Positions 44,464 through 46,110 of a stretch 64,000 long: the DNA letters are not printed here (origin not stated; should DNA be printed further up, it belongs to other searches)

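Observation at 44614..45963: hsdS with EcoKI framework but replaced, AT-rich target recognition domains (new type IA specificity)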

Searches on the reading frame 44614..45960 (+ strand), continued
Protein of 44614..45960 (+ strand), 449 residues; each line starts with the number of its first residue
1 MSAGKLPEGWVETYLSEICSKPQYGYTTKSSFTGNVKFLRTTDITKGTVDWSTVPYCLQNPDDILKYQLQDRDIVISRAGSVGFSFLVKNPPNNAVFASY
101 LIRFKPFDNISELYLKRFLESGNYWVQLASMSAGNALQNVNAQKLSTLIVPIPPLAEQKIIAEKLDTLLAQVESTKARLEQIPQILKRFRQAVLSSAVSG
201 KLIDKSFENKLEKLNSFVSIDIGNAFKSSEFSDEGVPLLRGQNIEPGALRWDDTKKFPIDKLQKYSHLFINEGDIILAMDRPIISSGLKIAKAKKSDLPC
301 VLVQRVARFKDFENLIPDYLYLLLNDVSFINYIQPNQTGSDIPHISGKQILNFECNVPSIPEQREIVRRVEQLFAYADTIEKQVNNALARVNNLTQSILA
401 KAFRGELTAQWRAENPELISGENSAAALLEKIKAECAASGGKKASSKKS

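Call 34: search_dna_similar(query=window:44614-45960:+, collection=plasmids, mode=protein, max_rows=25)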
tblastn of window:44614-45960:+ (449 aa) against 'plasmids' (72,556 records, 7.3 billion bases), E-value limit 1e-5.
Records with a match: 380; places in all: 405; records where one place covers at least 80% of the query: 110.
Best place of each record, by identity: 80-90% 1; 60-80% 1; <60% 378.
By first word of the organism name: Escherichia 62; Klebsiella 45; Enterococcus 44; Acinetobacter 25; Vibrio 15; Lactococcus 15; Zymomonas 10; Rhodococcus 9; Roseomonas 8; Salmonella 7; and 90 more.
By predicted mobility (MOB-suite, as given by PLSDB): non-mobilizable 202; conjugative 104; mobilizable 74.
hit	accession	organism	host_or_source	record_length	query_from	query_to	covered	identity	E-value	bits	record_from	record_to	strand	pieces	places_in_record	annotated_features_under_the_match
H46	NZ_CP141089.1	Escherichia coli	Homo sapiens,Infected Human Urine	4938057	1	435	97%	41.3%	3e-79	275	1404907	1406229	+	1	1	none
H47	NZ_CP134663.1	Escherichia coli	Larus michahellis,bacteria,cloaca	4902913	1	435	97%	37.4%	3e-64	231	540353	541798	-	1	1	none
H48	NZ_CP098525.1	Pseudoalteromonas sp. KG3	whole organism,Cheese rind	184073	1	435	97%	37.0%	1e-63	229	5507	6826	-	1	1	restriction endonuclease subunit S | N-6 DNA methylase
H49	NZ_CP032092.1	Pseudoalteromonas donghaensis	cell culture,seawater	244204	1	435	97%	34.1%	1e-47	182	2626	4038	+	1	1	restriction endonuclease subunit S | N-6 DNA methylase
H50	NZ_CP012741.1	Vibrio vulnificus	Homo sapiens,blood sample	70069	59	435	84%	37.5%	1e-56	209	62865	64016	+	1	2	restriction endonuclease subunit S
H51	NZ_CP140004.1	Acinetobacter johnsonii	-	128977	34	435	90%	34.1%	9e-48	183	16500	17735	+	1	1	restriction endonuclease subunit S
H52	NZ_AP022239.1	Acinetobacter baumannii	-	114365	114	435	72%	41.7%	4e-55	204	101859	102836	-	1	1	restriction endonuclease subunit S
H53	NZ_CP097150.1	Deinococcus sp. QL22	-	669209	6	435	96%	29.8%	2e-43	170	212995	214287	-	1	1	restriction endonuclease subunit S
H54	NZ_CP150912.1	Vibrio parahaemolyticus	Penaeus vannamei,cell culture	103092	5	435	96%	29.7%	9e-16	157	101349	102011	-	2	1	restriction endonuclease subunit S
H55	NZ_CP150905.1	Vibrio parahaemolyticus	-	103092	5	435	96%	29.7%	9e-16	157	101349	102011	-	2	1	restriction endonuclease subunit S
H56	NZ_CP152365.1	Vibrio parahaemolyticus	Penaeus vannamei,cell culture,Shrimp ...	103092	5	435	96%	29.7%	9e-16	157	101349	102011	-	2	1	restriction endonuclease subunit S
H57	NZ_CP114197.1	Vibrio parahaemolyticus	Penaeus vannamei,cell culture,Shrimp ...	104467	5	435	96%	29.7%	9e-16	157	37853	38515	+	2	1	restriction endonuclease subunit S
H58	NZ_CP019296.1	Vibrio campbellii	cage-cultured red drum,skin ulcer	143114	5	435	96%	29.7%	9e-16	157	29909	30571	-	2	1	restriction endonuclease subunit S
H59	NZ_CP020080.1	Vibrio campbellii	Penaeus vannamei,bacteria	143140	5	435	96%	29.7%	9e-16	157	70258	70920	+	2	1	restriction endonuclease subunit S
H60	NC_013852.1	Allochromatium vinosum DSM 180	-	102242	12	435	94%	29.2%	2e-24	190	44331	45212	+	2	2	restriction endonuclease subunit S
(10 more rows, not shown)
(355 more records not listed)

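Call 43: find_encoding_contigs(protein=P0208, flank=6000, max_places=2)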
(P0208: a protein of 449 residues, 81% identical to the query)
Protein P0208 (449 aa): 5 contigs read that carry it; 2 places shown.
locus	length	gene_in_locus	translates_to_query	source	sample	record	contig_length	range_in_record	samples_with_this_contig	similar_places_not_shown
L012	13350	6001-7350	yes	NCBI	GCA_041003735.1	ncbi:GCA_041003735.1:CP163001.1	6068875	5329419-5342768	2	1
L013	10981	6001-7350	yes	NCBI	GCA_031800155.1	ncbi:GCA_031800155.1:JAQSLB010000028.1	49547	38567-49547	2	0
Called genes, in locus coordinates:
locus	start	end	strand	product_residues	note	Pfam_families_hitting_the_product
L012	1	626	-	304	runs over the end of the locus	PF14338:Mrr_N, PF04471:Mrr_cat, PF22722:NA-iREase1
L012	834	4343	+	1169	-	PF04313:HSDR_N (faint), PF00270:DEAD, PF04851:ResIII, PF18766:SWI2_SNF2, PF00271:Helicase_C, PF08463:EcoEI_R_C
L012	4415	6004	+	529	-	PF12161:HsdM_N (weak), PF02384:N6_Mtase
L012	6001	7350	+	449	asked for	PF01420:Methylase_S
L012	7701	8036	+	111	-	PF08845:SymE_toxin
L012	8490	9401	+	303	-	PF03069:FmdA_AmdA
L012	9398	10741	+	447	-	PF00324:AA_permease, PF13520:AA_permease_2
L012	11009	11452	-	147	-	PF00903:Glyoxalase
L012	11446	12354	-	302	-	PF00126:HTH_1, PF03466:LysR_substrate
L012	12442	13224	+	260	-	PF02525:Flavodoxin_2, PF03358:FMN_red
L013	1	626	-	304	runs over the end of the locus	PF14338:Mrr_N, PF04471:Mrr_cat, PF22722:NA-iREase1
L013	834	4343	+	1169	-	PF04313:HSDR_N (faint), PF00270:DEAD, PF04851:ResIII, PF18766:SWI2_SNF2, PF00271:Helicase_C, PF08463:EcoEI_R_C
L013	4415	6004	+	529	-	PF12161:HsdM_N (weak), PF02384:N6_Mtase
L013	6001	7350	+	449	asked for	PF01420:Methylase_S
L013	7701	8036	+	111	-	PF08845:SymE_toxin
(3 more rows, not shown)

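Call 44: find_encoding_contigs(protein=P0209, flank=6000, max_places=2)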
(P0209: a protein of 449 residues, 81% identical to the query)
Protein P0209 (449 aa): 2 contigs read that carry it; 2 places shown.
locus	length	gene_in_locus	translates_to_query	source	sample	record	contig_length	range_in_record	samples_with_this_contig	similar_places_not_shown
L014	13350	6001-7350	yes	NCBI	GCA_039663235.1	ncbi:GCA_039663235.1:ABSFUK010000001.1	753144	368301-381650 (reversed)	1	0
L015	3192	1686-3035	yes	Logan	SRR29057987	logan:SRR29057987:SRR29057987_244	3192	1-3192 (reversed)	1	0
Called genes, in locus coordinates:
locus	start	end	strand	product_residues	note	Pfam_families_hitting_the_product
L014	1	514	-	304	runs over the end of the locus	PF14338:Mrr_N, PF04471:Mrr_cat, PF22722:NA-iREase1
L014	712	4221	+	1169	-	PF04313:HSDR_N (faint), PF00270:DEAD, PF04851:ResIII, PF18766:SWI2_SNF2, PF00271:Helicase_C, PF08463:EcoEI_R_C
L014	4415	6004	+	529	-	PF12161:HsdM_N (weak), PF02384:N6_Mtase, PF07669:Eco57I (weak)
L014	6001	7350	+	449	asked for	PF01420:Methylase_S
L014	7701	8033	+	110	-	PF08845:SymE_toxin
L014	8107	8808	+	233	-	-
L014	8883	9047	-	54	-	PF06568:YjiS-like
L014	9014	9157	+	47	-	-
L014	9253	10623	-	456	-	PF00171:Aldedh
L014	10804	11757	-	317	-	PF04754:Transposase_31, PF27070:HTH_Rpn_C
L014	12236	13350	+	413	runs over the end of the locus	PF00083:Sugar_tr, PF07690:MFS_1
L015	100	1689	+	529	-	PF12161:HsdM_N (weak), PF02384:N6_Mtase, PF07669:Eco57I (weak)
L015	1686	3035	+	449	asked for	PF01420:Methylase_S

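Call 47: search_protein_families(proteins=[window:44614-45960:+], library=padloc)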
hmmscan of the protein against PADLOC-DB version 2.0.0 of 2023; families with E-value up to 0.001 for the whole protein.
window:44614-45960:+ (449 aa): 129 families (the best 25 are shown)
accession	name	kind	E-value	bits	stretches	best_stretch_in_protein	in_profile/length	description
PDLC03169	Specificity_I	-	6.4e-137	455.7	1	1-449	1-461/461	Type I specificity subunit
PDLC03189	Specificity_I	-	3.4e-134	446.2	3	1-206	1-201/459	Type I specificity subunit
PDLC03162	Specificity_I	-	8.6e-62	207.3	1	6-419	4-426/431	Type I specificity subunit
PDLC03127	Specificity_I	-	3.3e-59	199.1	3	234-447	280-485/571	Type I specificity subunit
PDLC03079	Specificity_I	-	1.2e-56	190.8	2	6-214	26-229/470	Type I specificity subunit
PDLC03087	Specificity_I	-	1.5e-50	170.3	2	5-201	10-213/418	Type I specificity subunit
PDLC03179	Specificity_I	-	2.3e-50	170.1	2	5-198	389-588/589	Type I specificity subunit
PDLC04137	mad5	-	1.2e-49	167.6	2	8-209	1-200/392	mads_5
PDLC03109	Specificity_I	-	2.1e-45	153.3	2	5-206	290-503/591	Type I specificity subunit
PDLC03107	Specificity_I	-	7.6e-45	151.6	2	7-202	192-392/392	Type I specificity subunit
PDLC03072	Specificity_I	-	5.6e-44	148.9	2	4-201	231-436/448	Type I specificity subunit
PDLC03150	Specificity_I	-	6.2e-44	148.6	2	153-444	174-469/475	Type I specificity subunit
PDLC03105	Specificity_I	-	4.1e-43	146.5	2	4-201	232-434/448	Type I specificity subunit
PDLC03090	Specificity_I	-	5.5e-41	139.2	2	210-406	23-215/434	Type I specificity subunit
PDLC03089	Specificity_I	-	1.2e-40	138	2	10-176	5-176/446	Type I specificity subunit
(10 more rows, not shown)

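Call 65: predict_structure(alignment_id=A1)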
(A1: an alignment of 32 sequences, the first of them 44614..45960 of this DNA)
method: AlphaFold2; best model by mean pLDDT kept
length: 449 residues; sequences in the alignment: 32
mean_pLDDT: 83.5   pTM: 0.64
mean pLDDT of the five models: 83.5, 82.6, 80.4, 79.8, 74.3
residues with pLDDT >= 90: 158; 70-90: 245; 50-70: 29; < 50: 17
segments of 3 or more residues with pLDDT < 50: 1-3, 133-136, 441-449
pLDDT, mean of each block of 10 residues (from residue 1): 66 91 90 93 84 93 91 84 78 91 91 90 75 57 83 89 87 85 90 88 77 92 84 87 86 84 83 89 65 91 90 93 89 69 78 90 94 93 87 81 82 78 81 76 39
secondary structure, 60 per line:
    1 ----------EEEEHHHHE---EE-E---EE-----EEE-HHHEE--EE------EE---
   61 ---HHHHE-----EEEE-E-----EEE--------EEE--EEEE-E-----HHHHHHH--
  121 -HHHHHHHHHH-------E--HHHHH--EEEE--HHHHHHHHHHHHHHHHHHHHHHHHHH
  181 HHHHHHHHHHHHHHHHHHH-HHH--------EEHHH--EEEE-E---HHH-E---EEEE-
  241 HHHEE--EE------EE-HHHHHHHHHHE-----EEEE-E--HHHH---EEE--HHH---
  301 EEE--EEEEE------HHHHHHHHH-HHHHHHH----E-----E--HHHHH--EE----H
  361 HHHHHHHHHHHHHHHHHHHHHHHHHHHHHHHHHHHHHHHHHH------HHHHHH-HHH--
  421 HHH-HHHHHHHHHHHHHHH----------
elements in order: E11-14 H15-18 E37-39 H64-67 E74-77 E85-87 E96-98 E101-104 H112-118 H122-131 H142-146 E149-152 H155-199 E219-222 E236-239 H259-268 E275-278 H283-286 E290-292 E301-303 E306-310 H317-325 H327-333 H347-351 H360-402 H409-414 H425-439

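Call 67: fold_search(model_id=the predicted structure, library=pdb)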
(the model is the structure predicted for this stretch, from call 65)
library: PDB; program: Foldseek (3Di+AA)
matches with E <= 10: 132; with E <= 0.001: 48
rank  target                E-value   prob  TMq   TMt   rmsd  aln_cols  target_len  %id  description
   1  2y7c_A                1.3e-30  1.00  0.62  0.61  11.8       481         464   41  Atomic model of the Ocr-bound methylase complex from the Type I restriction-modification enzyme EcoKI (M2S1). Based on (released 2011-02-09)
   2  1yf2_A                2.6e-21  1.00  0.50  0.52   7.9       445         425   18  Three-dimensional structure of DNA sequence specificity (S) subunit of a type I restriction-modification enzyme and it (released 2005-02-15)
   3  7vs4_C                2.2e-20  1.00  0.50  0.58   7.2       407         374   15  Crystal structure of PacII_M1M2S-DNA(m6A)-SAH complex (released 2022-11-30)
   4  7vru_C                4.1e-19  1.00  0.49  0.57   7.6       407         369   15  Crystal structure of PacII_M1M2S-DNA-SAH complex (released 2022-11-30)
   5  5ybb_D                1.6e-18  1.00  0.68  0.77   5.1       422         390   18  Structural basis underlying complex assembly andconformational transition of the type I R-M system (released 2017-11-29)
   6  3okg_A                4.4e-18  1.00  0.56  0.63   7.5       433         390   19  Crystal structure of HsdS subunit from Thermoanaerobacter tengcongensis (released 2011-05-25)
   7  3okg_B                1.5e-17  1.00  0.57  0.64   7.1       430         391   19  Crystal structure of HsdS subunit from Thermoanaerobacter tengcongensis (released 2011-05-25)
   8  8w0p_C                3.1e-17  1.00  0.39  0.38  12.4       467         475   18  BsaXI -- Type IIB R-M system (released 2024-10-30)
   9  1ydx                  1.4e-16  1.00  0.35  0.40  11.1       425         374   16  Crystal structure of Type-I restriction-modification system S subunit from M. genitalium (released 2005-08-23)
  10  7bst_A                4.1e-12  1.00  0.47  0.53   7.8       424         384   17  EcoR124I-Ocr in the Intermediate State (released 2020-05-27)
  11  8vsr_D                4.0e-10  1.00  0.34  0.75   4.0       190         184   15  Co-crystal structure of Prx with Esub1 (released 2024-12-25)
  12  8vsr_B                8.6e-10  1.00  0.34  0.74   4.0       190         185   15  Co-crystal structure of Prx with Esub1 (released 2024-12-25)
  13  8vsq_A                5.7e-09  1.00  0.34  0.70   5.7       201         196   15  Crystal structure of Esub1 (released 2025-01-08)
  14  7eew_A                1.2e-07  1.00  0.25  0.19  13.2       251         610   18  Crystal structure of the intact MTase from Vibrio vulnificus YJ016 in complex with the DNA-mimicking Ocr protein and t (released 2022-03-23)
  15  7rfn_C                2.3e-05  1.00  0.28  0.24  11.7       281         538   10  CamA Adenine Methyltransferase Complexed to Cognate Substrate DNA and Inhibitor SGC8158 (released 2021-09-15)
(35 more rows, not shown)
